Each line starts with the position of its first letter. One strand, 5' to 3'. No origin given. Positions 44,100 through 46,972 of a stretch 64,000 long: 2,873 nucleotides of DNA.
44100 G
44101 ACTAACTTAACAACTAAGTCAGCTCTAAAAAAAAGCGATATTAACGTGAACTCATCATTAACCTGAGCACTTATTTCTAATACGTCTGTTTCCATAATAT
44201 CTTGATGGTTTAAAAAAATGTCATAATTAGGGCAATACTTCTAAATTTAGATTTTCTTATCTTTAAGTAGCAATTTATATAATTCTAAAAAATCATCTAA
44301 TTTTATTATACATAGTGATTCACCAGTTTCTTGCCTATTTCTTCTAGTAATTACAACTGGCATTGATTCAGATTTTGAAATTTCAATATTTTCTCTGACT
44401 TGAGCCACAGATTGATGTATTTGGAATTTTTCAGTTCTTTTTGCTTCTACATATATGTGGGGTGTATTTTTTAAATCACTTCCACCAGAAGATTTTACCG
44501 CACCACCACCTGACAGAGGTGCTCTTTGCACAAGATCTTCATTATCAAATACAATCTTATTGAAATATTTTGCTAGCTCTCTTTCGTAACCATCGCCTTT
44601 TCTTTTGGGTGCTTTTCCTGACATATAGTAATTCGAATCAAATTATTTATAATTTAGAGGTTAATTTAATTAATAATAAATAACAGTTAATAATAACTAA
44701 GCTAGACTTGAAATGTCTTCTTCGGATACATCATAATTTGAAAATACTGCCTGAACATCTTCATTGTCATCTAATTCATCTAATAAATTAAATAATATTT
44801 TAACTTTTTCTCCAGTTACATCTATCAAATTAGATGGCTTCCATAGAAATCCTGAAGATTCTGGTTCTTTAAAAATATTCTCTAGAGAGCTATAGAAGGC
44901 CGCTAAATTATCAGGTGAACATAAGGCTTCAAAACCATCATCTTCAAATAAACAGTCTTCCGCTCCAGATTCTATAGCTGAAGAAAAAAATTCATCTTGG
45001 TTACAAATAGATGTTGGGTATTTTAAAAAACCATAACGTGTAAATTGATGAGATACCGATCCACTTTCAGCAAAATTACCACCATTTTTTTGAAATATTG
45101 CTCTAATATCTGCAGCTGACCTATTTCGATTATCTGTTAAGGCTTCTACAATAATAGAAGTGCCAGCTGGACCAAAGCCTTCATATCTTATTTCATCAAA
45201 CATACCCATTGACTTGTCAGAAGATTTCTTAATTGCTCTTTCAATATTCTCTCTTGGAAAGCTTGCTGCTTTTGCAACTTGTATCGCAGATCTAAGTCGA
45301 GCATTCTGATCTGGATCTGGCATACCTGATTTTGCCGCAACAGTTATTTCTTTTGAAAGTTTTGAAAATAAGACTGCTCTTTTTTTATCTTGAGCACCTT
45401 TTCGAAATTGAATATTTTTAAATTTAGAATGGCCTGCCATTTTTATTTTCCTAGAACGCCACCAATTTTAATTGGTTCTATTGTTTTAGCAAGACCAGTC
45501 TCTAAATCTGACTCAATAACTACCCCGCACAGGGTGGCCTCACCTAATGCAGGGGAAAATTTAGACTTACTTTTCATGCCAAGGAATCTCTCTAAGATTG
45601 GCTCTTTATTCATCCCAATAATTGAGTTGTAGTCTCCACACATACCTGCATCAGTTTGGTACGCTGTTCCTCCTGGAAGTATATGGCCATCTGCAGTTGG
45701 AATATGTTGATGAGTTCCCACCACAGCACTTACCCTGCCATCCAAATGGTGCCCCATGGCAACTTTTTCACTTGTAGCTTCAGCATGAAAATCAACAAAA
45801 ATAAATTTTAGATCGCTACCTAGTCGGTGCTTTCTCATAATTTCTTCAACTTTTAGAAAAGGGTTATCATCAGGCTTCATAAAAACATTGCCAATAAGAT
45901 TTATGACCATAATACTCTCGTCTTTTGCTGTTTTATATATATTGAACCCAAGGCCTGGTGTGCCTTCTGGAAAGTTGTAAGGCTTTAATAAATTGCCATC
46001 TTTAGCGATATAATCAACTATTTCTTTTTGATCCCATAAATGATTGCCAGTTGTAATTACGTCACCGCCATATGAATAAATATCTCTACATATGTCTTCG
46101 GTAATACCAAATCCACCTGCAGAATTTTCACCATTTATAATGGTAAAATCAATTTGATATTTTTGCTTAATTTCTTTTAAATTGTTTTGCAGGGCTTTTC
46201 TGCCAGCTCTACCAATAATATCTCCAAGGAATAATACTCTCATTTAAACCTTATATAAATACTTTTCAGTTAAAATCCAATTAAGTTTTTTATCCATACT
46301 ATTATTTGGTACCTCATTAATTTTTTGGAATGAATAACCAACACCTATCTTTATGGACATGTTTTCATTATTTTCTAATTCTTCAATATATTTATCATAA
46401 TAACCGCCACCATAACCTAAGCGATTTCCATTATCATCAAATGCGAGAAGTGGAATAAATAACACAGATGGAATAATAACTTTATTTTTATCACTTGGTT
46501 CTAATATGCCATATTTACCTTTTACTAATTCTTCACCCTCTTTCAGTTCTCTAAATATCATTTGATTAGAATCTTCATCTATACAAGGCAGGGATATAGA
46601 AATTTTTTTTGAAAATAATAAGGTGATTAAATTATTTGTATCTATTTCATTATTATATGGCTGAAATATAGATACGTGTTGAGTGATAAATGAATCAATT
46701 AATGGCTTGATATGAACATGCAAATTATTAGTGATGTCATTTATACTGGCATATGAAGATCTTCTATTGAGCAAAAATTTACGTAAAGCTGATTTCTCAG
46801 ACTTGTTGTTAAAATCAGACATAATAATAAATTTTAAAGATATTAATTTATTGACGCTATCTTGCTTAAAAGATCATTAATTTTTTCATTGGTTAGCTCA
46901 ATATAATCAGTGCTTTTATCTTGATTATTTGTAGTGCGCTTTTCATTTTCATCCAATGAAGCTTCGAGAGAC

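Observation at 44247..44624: Hjc-like PD-(D/E)XK nuclease occupying the slot where ruvC-ruvA-ruvB-ybgC normally sit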

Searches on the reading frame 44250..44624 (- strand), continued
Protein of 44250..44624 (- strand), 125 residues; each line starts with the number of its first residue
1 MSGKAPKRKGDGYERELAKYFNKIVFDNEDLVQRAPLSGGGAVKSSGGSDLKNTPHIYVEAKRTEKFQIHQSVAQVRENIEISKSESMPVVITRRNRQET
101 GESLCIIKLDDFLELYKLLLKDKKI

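Call 85: find_related_loci(query=A1, collection=viral_contigs, flank=4000)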
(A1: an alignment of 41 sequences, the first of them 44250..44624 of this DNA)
Query A1 (125 aa) in viral_contigs; peptide patterns used: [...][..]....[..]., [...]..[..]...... (x = any residue, [..] = any of these).
377 stretches matched a pattern; 334 encode a relative of the query (tblastn E <= 1e-3); the best 80 are kept; 80 distinct loci.
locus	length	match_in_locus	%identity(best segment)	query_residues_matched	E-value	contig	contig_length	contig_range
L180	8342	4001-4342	51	5-121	3e-37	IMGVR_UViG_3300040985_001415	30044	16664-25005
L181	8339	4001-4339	52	5-120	2e-37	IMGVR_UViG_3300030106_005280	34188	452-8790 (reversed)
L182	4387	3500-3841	56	5-120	2e-36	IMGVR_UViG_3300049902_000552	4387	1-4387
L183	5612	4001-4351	53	7-123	7e-36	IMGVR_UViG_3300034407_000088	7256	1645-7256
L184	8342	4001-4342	50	5-121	2e-35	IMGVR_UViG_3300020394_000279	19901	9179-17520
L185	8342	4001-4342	50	5-121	2e-35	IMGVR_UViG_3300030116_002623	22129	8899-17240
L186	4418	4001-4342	52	5-120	1e-35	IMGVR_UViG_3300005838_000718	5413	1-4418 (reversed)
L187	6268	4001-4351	53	7-123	5e-35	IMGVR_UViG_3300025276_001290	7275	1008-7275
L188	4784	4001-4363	51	3-123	3e-35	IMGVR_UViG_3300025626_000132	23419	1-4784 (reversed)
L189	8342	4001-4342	49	7-122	2e-34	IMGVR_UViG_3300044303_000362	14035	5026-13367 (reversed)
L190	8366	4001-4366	49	1-120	2e-34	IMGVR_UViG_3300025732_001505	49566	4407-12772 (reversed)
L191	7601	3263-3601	50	1-116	2e-34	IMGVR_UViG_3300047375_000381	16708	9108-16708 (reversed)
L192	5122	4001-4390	48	4-125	2e-34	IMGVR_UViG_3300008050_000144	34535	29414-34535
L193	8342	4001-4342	50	7-122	3e-34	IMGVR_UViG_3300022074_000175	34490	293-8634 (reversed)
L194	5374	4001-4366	49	1-120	2e-34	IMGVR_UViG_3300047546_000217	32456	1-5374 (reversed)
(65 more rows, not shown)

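Call 93: list_cluster_members(proteins=[P0024, P0031, P0039, P0043, P0048, P0054, P0035, P0056, P0027, P0002])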
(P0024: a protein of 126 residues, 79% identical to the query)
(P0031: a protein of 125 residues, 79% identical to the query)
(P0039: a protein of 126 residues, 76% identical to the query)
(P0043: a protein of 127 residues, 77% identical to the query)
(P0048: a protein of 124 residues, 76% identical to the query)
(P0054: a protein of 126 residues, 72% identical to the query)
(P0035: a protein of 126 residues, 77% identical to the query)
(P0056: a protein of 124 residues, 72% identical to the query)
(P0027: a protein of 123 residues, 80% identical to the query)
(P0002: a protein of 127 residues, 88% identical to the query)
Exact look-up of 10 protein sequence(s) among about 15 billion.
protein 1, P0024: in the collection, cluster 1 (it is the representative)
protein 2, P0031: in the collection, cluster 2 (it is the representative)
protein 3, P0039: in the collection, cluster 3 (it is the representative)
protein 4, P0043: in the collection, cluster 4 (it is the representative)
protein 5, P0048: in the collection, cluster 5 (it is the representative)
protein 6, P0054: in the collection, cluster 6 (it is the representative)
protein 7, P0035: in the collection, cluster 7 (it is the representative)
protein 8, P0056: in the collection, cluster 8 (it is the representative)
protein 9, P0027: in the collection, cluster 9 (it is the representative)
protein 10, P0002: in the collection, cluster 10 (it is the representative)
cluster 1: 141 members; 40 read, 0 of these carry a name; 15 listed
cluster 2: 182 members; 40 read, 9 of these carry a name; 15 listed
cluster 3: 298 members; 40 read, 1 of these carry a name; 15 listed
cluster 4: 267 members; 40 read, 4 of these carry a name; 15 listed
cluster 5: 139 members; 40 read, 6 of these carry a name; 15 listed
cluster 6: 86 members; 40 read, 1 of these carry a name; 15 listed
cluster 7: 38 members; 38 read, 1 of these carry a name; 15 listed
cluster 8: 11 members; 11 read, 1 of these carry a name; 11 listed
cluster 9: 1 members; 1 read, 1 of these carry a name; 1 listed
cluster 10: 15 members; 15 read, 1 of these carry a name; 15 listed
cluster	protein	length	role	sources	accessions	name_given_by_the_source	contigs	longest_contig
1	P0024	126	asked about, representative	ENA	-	-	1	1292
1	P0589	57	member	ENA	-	-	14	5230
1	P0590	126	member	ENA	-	-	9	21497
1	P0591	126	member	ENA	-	-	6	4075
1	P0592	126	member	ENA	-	-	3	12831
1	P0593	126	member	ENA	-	-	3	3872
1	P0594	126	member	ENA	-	-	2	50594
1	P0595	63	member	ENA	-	-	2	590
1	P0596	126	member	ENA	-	-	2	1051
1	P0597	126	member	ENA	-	-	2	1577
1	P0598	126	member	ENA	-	-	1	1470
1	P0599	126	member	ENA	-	-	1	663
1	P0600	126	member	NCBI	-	-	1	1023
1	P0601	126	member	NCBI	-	-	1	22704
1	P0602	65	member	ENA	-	-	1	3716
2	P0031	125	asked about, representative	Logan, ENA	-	-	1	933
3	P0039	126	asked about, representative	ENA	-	-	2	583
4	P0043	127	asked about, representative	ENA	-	-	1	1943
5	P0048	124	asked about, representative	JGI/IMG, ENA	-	-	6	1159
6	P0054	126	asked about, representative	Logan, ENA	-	-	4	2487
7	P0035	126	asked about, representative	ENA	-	-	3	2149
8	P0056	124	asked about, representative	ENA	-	-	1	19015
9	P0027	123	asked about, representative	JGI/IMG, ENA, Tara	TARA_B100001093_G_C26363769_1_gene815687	strand:- start:92 stop:463 length:372 start_codon:yes stop_codon:yes gene_type:complete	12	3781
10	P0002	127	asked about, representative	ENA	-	-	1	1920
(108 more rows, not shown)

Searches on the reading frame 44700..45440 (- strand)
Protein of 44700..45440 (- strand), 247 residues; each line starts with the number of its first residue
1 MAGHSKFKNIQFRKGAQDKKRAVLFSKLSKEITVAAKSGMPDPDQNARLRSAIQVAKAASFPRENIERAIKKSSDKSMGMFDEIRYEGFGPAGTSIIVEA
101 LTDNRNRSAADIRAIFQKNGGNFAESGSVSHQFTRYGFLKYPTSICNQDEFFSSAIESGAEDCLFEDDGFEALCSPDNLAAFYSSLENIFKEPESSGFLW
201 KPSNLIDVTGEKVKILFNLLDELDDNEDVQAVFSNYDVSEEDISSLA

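Call 82: search_protein_families(library=ncbifam, proteins=[window:44700-45440:-], max_evalue=0.00001)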
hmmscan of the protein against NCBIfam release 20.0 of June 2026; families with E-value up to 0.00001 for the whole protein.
window:44700-45440:- (247 aa): 3 families
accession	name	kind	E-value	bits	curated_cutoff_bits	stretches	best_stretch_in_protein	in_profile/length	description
NF001030.0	PRK00110.1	equivalog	1.1e-87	293.7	243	1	1-244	1-242/245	YebC/PmpR family DNA-binding transcriptional regulator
TIGR01033.1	TIGR01033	subfamily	1.4e-76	257.4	208.75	1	1-236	1-237/238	YebC/PmpR family DNA-binding transcriptional regulator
NF009044.0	PRK12378.1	subfamily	3e-68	230.1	196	1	6-237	4-237/239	YebC/PmpR family DNA-binding transcriptional regulator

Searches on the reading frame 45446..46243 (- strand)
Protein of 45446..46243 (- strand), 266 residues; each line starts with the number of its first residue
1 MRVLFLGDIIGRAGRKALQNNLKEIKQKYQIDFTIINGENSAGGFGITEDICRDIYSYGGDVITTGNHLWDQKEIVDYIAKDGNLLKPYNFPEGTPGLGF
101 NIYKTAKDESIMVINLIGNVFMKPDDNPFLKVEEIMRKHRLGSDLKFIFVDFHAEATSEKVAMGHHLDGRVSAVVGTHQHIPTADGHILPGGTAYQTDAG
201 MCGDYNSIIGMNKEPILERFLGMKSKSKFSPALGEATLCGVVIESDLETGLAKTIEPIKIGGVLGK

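Call 82: search_protein_families(library=ncbifam, proteins=[window:45446-46243:-], max_evalue=0.00001)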
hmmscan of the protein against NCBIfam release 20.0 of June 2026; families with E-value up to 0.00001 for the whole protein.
window:45446-46243:- (266 aa): 1 family
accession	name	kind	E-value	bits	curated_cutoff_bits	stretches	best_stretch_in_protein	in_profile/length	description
TIGR00282.1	TIGR00282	hypoth_equivalog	2.4e-86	289.4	254.15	1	1-260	1-258/266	TIGR00282 family metallophosphoesterase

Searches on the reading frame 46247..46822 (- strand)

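Call 82: search_protein_families(library=ncbifam, proteins=[window:46247-46822:-], max_evalue=0.00001)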
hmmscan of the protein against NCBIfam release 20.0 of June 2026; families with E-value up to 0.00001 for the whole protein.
window:46247-46822:- (192 aa): 2 families
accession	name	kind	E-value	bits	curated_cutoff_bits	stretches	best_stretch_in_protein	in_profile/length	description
TIGR02727.1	MTHFS_bact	equivalog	3.2e-41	141.2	84.9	1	10-186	1-182/182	5-formyltetrahydrofolate cyclo-ligase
NF007661.0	PRK10333.1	equivalog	7e-16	58.6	343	1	43-186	46-192/198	5-formyltetrahydrofolate cyclo-ligase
